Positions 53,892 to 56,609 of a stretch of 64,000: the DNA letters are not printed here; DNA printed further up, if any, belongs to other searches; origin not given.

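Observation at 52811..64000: Regulator-linked tandem array of at least four glycyl radical enzyme paralogs with a single activase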

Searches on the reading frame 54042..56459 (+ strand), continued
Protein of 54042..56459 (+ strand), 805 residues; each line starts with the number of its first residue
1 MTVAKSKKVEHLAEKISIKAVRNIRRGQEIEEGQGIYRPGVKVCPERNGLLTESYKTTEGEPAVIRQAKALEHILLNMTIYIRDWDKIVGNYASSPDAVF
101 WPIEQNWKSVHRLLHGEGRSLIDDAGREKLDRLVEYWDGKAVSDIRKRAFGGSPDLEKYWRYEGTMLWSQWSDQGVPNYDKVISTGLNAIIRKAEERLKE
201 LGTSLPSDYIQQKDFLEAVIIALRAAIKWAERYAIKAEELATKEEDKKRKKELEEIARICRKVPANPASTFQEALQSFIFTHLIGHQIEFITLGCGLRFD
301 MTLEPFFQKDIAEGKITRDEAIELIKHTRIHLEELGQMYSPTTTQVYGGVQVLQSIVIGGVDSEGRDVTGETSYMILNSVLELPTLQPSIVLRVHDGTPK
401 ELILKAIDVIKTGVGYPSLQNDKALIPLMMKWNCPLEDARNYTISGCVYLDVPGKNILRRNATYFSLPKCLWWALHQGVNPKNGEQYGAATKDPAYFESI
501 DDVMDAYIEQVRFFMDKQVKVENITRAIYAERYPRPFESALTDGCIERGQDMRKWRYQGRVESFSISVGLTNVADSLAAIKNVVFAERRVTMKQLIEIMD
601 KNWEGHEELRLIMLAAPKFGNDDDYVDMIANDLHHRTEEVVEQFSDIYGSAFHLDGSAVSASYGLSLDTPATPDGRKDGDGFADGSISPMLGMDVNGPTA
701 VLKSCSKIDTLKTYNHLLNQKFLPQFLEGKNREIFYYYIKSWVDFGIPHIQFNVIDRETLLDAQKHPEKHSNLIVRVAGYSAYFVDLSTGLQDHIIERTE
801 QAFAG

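Call 25: search_dna_similar(query=window:54042-56459:+, collection=plasmids, mode=protein, max_rows=60, rows=spread)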
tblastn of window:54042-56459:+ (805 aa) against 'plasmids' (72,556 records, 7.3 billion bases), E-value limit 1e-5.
Records with a match: 161; places in all: 217; records where one place covers at least 80% of the query: 58.
Best place of each record, by identity: <60% 161.
By first word of the organism name: Ligilactobacillus 33; Azospirillum 19; Escherichia 16; Enterococcus 10; Clostridium 9; Klebsiella 7; Ralstonia 6; Salmonella 5; Citrobacter 3; Moraxella 3; and 38 more.
By predicted mobility (MOB-suite, as given by PLSDB): non-mobilizable 118; mobilizable 35; conjugative 8.
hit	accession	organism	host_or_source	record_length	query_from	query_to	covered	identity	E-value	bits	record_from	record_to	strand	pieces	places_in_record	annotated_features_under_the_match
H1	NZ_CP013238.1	Clostridium butyricum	Microbial isolate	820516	46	801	94%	37.6%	1e-134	449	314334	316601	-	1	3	glycyl radical protein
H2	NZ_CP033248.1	Clostridium butyricum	environment swab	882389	46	801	94%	37.6%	2e-134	449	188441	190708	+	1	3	glycyl radical protein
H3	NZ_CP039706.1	Clostridium butyricum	Homo sapiens,isolation from The first ...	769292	46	801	94%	37.6%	3e-134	448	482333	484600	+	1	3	glycyl radical protein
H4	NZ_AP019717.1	Clostridium butyricum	-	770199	46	801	94%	37.5%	5e-134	447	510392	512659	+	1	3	glycyl radical protein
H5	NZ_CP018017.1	Kosakonia radicincitans DSM 16656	winter wheat,phyllosphere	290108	46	803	93%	35.9%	2e-75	424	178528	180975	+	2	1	glycyl radical protein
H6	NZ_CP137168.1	Citrobacter braakii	Homo sapiens,urine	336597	46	803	93%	35.9%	2e-75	424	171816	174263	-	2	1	glycyl radical protein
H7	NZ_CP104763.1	Enterococcus raffinosus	-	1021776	46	801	94%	34.8%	5e-109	374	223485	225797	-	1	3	record has no annotation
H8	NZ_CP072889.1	Enterococcus raffinosus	stream/river surface water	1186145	46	801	94%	34.7%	6e-108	371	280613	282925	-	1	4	record has no annotation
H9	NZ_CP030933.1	Enterococcus gilvus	cow,milk,milk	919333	46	803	94%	34.1%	9e-108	371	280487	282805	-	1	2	glycyl radical protein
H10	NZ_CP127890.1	Acinetobacter towneri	cell culture,Influent wastewater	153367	1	802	100%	31.5%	3e-87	310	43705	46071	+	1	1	pyruvate formate lyase family protein | glycyl-radical enzyme activating protein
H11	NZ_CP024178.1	Moraxella osloensis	Homo sapiens,single cell,skin swab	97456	1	802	100%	31.4%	5e-86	306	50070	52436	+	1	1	pyruvate formate lyase family protein | glycyl-radical enzyme activating protein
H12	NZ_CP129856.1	Klebsiella pneumoniae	Homo sapiens,whole organism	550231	26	799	96%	32.1%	3e-99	346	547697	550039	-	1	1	cutC: choline trimethylamine-lyase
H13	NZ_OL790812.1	Proteus mirabilis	-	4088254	38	799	95%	32.2%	4e-98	342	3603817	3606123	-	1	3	none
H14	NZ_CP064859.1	Vibrio europaeus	shellfish hatchery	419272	43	801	94%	32.1%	4e-98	342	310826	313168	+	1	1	formate C-acetyltransferase/glycerol dehydratase family glycyl ...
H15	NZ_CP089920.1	Rahnella victoriana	single cell,soil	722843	46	803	94%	31.9%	7e-105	362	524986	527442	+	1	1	grpM: glycyl radical protein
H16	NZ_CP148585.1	Escherichia coli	Homo sapiens,single cell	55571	43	801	94%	31.6%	5e-97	339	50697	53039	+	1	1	ybiW: glycyl radical protein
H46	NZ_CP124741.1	Escherichia coli O157:H7 str. EDL933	Homo sapiens,feces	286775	265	799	66%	26.1%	6e-28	129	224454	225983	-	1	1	pflB: formate C-acetyltransferase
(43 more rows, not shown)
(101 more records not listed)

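Call 34: find_encoding_contigs(protein=P0085, flank=10000, max_places=2)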
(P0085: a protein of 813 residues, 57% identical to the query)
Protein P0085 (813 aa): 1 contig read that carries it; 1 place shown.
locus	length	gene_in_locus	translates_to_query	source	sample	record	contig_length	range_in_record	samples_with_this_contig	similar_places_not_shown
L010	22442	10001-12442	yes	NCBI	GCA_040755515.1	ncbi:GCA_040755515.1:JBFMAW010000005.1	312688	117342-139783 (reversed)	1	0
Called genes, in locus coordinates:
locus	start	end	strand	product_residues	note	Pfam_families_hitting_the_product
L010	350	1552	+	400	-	PF00440:TetR_N, PF08359:TetR_C_4, PF17932:TetR_C_24 (weak), PF00440:TetR_N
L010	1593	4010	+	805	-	PF02901:PFL-like, PF01228:Gly_radical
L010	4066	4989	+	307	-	PF13353:Fer4_12, PF13237:Fer4_10 (weak), PF14697:Fer4_21 (weak), PF00037:Fer4 (weak), PF12838:Fer4_7, PF13187:Fer4_9, PF00037:Fer4 (weak), PF04055:Radical_SAM, +3 more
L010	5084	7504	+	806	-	PF02901:PFL-like, PF01228:Gly_radical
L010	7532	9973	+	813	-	PF02901:PFL-like, PF01228:Gly_radical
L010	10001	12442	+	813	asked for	PF02901:PFL-like, PF01228:Gly_radical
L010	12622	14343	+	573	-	PF00501:AMP-binding, PF13193:AMP-binding_C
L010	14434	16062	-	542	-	PF00496:SBP_bac_5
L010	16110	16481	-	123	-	-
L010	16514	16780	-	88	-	-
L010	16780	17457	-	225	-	PF13717:Zn_ribbon_4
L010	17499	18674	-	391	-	PF00437:T2SSE, PF13191:AAA_16 (faint), PF13401:AAA_22 (faint)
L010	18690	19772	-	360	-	PF00437:T2SSE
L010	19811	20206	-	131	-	PF04020:Phage_holin_4_2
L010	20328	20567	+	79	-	-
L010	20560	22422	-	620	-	PF06480:FtsH_ext, PF06068:TIP49 (faint), PF00004:AAA, PF07728:AAA_5 (faint), PF17862:AAA_lid_3, PF01434:Peptidase_M41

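Call 37: find_encoding_contigs(protein=window:54042-56459:+, flank=10000, max_places=4)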
Protein window:54042-56459:+ (805 aa): 1 contig read that carries it; 1 place shown.
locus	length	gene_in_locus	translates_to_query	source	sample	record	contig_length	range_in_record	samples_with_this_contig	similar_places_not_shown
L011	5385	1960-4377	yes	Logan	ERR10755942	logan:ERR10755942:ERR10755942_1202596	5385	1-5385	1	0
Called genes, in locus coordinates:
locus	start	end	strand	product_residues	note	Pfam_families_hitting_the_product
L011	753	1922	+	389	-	PF00440:TetR_N, PF13022:HTH_Tnp_1_2 (faint), PF08359:TetR_C_4, PF17932:TetR_C_24 (weak), PF00440:TetR_N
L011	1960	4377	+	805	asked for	PF02901:PFL-like, PF01228:Gly_radical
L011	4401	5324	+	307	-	PF04055:Radical_SAM, PF13484:Fer4_16 (faint), PF13237:Fer4_10 (weak), PF14697:Fer4_21 (weak), PF12837:Fer4_6 (faint), PF12838:Fer4_7 (weak), PF00037:Fer4 (weak), PF13353:Fer4_12 (weak)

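Call 42: search_protein_families(library=ncbifam, proteins=[L010:12622-14343:+, L001:7558-8280:-, L010:14434-16062:-], max_evalue=1e-10)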
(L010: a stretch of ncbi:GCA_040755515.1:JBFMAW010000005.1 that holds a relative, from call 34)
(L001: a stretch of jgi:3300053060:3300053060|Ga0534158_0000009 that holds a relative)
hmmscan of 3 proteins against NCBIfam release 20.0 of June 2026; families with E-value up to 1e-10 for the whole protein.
L010:12622-14343:+ (573 aa): 103 families (the best 25 are shown)
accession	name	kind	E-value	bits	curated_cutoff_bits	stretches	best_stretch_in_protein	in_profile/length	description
NF005220.0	PRK06710.1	equivalog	4.4e-161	536.8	1116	1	8-557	4-553/563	long-chain-fatty-acid--CoA ligase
NF004114.0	PRK05605.1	equivalog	6.5e-153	510.1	766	1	4-557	10-569/575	long-chain-fatty-acid--CoA ligase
NF005463.0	PRK07059.1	subfamily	7.7e-139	463.6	869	1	8-556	2-555/557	long-chain-fatty-acid--CoA ligase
NF006523.0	PRK08974.1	equivalog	1.2e-131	439.7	884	1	8-558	2-554/561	long-chain-fatty-acid--CoA ligase FadD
NF004837.0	PRK06187.1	subfamily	6e-131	437.3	476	1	28-558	8-523/531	long-chain-fatty-acid--CoA ligase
NF004229.0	PRK05677.1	subfamily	5.9e-129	431.1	879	1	11-558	6-556/563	long-chain-fatty-acid--CoA ligase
NF006181.0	PRK08314.1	subfamily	1.5e-127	426.2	705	1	8-559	4-556/563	long-chain-fatty-acid--CoA ligase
NF006442.0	PRK08751.1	equivalog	2.1e-124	415.9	1023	1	7-556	3-557/560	long-chain fatty acid--CoA ligase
NF009139.0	PRK12492.1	equivalog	1.1e-119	400.5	1018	1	11-555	6-560/562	long-chain-fatty-acid--CoA ligase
NF006182.0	PRK08316.1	subfamily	4.9e-113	378.4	663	1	27-558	10-518/523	fatty acyl-CoA synthetase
NF009233.0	PRK12583.1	subfamily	3.2e-102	342.7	832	1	25-559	15-552/558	fatty acid CoA ligase family protein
NF005702.0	PRK07514.1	subfamily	5.4e-99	331.8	558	1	195-557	143-500/506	malonyl-CoA synthase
NF005307.0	PRK06839.1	equivalog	1.5e-98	330.6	748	1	33-556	7-492/496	o-succinylbenzoate--CoA ligase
NF004822.0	PRK06178.1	equivalog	2.8e-95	320.1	782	1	13-556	20-566/571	acyl-CoA synthetase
TIGR03205.1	pimA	equivalog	3.5e-92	309.5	705.6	1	13-554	6-541/541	dicarboxylate--CoA ligase PimA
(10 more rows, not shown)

L001:7558-8280:- (240 aa): 0 families

L010:14434-16062:- (542 aa): 9 families
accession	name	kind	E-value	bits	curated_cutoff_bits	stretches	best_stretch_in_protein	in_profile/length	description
NF043070.1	DppA_dipep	equivalog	5.1e-32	111.1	1005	1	50-484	58-523/535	dipeptide ABC transporter periplasmic-binding protein DppA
NF011942.0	PRK15413.1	equivalog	3.9e-31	108.3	594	1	15-485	20-501/512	glutathione ABC transporter substrate-binding protein GsiB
NF011689.0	PRK15109.1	equivalog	1.5e-28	99.8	560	1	52-467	65-510/547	ABC transporter substrate-binding protein SapA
NF045468.1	Opp5A_nikA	equivalog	2.5e-26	92.3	600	1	62-334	53-317/488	nickel ABC transporter substrate-binding protein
TIGR04028.1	SBP_KPN_01854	hypoth_equivalog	6.6e-23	81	468.5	1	65-334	43-330/509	TIGR04028 family ABC transporter substrate-binding protein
TIGR02294.1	nickel_nikA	equivalog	1.4e-21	76.6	393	1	52-462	35-468/501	nickel ABC transporter substrate-binding protein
NF045467.1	Opp4A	equivalog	4.5e-16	58.2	650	0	173-334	205-379/556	oligopeptide ABC transporter substrate-binding protein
NF047575.1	opine_bind_CntA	exception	1.1e-13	50.7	800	0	67-109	78-120/535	staphylopine-dependent metal ABC transporter substrate-binding lipoprotein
NF011684.0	PRK15104.1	equivalog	2e-11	43.3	947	0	175-465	211-509/543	oligopeptide ABC transporter substrate-binding protein OppA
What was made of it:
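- An AssK-like ligase follows the array (call 42).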

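Call 48: get_annotated_region(hit=H1, flank=300)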
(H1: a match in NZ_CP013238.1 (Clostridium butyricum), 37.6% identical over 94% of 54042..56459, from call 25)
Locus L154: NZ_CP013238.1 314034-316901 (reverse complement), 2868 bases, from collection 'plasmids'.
description: Clostridium butyricum strain CDC_51208 plasmid pNPD4_2, complete sequence
organism: Clostridium butyricum (NCBI taxid 1492)
taxonomy: Bacteria; Bacillota; Clostridia; Eubacteriales; Clostridiaceae; Clostridium; Clostridium butyricum
host: -; source: Microbial isolate; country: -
typing (MOB-suite, as given by PLSDB): non-mobilizable
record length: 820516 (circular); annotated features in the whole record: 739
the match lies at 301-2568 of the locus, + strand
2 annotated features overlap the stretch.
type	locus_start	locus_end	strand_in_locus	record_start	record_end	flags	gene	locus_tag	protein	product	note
CDS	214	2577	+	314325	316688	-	-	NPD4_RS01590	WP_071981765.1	glycyl radical protein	-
CDS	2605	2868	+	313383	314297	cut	-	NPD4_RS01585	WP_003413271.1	glycyl-radical enzyme activating protein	GO:0043687 - post-translational protein modification [Evidence IEA]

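Call 49: get_annotated_region(hit=H12, flank=300)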
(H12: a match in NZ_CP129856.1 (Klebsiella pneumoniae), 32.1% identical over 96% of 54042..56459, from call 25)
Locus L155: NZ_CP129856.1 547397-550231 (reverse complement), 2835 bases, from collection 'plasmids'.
description: Klebsiella pneumoniae strain 2020S07-151 plasmid p2020S07-151-550k
organism: Klebsiella pneumoniae (NCBI taxid 573)
taxonomy: Bacteria; Pseudomonadota; Gammaproteobacteria; Enterobacterales; Enterobacteriaceae; Klebsiella; Klebsiella pneumoniae
host: -; source: Homo sapiens,whole organism; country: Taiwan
typing (MOB-suite, as given by PLSDB): non-mobilizable
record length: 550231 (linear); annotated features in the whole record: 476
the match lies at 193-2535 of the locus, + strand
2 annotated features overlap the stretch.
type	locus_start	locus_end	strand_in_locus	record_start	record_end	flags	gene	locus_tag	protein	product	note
CDS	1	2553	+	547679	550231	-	cutC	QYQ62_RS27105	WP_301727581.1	choline trimethylamine-lyase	GO:0042426 - choline catabolic process [Evidence IEA]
CDS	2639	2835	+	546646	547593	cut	cutD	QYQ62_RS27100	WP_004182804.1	choline TMA-lyase-activating enzyme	GO:0042426 - choline catabolic process [Evidence IEA]; GO:0043687 - post-translational protein modification [Evidence ...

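Call 50: get_annotated_region(hit=H16, flank=300)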
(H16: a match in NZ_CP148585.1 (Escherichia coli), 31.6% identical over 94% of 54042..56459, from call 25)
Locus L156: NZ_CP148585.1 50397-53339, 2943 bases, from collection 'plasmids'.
description: Escherichia coli strain Z1322HEC0001 plasmid pZ1322HEC0001-3, complete sequence
organism: Escherichia coli (NCBI taxid 562)
taxonomy: Bacteria; Pseudomonadota; Gammaproteobacteria; Enterobacterales; Enterobacteriaceae; Escherichia; Escherichia coli
host: -; source: Homo sapiens,single cell; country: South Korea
typing (MOB-suite, as given by PLSDB): non-mobilizable
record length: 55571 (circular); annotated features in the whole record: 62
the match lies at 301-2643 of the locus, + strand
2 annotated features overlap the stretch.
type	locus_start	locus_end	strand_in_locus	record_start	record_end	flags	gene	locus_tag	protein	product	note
CDS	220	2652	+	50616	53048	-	ybiW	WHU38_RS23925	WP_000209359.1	glycyl radical protein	-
CDS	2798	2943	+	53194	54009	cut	ybiV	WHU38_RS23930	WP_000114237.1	sugar-phosphatase YbiV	-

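Call 51: get_annotated_region(hit=H46, flank=1200)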
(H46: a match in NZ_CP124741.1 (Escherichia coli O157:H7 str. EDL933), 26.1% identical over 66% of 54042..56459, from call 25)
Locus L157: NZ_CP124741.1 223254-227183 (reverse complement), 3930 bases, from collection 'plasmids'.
description: Escherichia coli O157:H7 str. EDL933 plasmid unnamed2, complete sequence
organism: Escherichia coli O157:H7 str. EDL933 (NCBI taxid 155864)
taxonomy: Bacteria; Pseudomonadota; Gammaproteobacteria; Enterobacterales; Enterobacteriaceae; Escherichia; Escherichia coli; Escherichia coli O157:H7 str. EDL933
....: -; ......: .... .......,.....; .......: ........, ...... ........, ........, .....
typing (MOB-suite, as given by PLSDB): non-mobilizable
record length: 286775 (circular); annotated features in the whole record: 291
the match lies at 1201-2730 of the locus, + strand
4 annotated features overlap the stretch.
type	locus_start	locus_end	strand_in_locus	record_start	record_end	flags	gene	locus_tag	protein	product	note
CDS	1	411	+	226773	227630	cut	focA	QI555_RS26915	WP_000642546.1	formate transporter FocA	-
CDS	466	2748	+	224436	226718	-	pflB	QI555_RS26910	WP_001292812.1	formate C-acetyltransferase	GO:0005975 - carbohydrate metabolic process [Evidence IEA]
CDS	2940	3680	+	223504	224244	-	pflA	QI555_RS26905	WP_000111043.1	pyruvate formate lyase 1-activating protein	-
CDS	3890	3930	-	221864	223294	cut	ycaM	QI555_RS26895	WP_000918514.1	amino acid permease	GO:0055085 - transmembrane transport [Evidence IEA]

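Call 52: get_annotated_region(hit=H15, flank=300)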
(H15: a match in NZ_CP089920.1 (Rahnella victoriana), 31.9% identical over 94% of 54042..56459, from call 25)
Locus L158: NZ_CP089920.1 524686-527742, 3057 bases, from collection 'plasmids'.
description: Rahnella victoriana strain JZ-GX1 plasmid unnamed1, complete sequence
organism: Rahnella victoriana (NCBI taxid 1510570)
taxonomy: Bacteria; Pseudomonadota; Gammaproteobacteria; Enterobacterales; Yersiniaceae; Rahnella; Rahnella victoriana
host: -; source: single cell,soil; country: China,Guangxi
typing (MOB-suite, as given by PLSDB): non-mobilizable; replicon rep_cluster_1067
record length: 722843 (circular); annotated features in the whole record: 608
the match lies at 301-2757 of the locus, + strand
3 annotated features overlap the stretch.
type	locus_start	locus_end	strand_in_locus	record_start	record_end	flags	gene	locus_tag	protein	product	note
CDS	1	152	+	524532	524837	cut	-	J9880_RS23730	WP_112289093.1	BMC domain-containing protein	-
CDS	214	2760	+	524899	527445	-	grpM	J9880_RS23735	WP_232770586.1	glycyl radical protein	-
CDS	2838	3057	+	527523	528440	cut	-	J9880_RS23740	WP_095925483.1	glycyl-radical enzyme activating protein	-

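Call 105: search_protein_representatives(protein=window:54042-56459:+)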
Query: 805 residues. Proteins with E-value up to 0.001 (for the whole library): 8515; up to 1e-10: 4455; up to 1e-30: 1977. The best 150 are listed.
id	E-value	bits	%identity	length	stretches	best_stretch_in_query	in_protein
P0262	5.8e-266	901.2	50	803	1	8-803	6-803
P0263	1.1e-212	724.9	44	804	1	13-801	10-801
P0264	3.7e-206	703.4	44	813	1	16-802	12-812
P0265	2.2e-197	674.4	44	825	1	3-803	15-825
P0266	4.9e-197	673.2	46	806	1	36-803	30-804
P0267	4.7e-195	666.7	46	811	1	40-803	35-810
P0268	8.4e-195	665.8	45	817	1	27-803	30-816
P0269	4.8e-189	646.8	45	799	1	35-803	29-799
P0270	2.2e-182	624.7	42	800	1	6-803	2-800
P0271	1.2e-175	602.5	43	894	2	461-805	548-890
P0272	1.7e-175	602.0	42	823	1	22-802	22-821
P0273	4.0e-174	597.4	47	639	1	176-802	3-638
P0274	6.7e-170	583.5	42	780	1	46-802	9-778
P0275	8.6e-170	583.1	40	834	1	38-803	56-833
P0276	1.3e-163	562.7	42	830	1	35-802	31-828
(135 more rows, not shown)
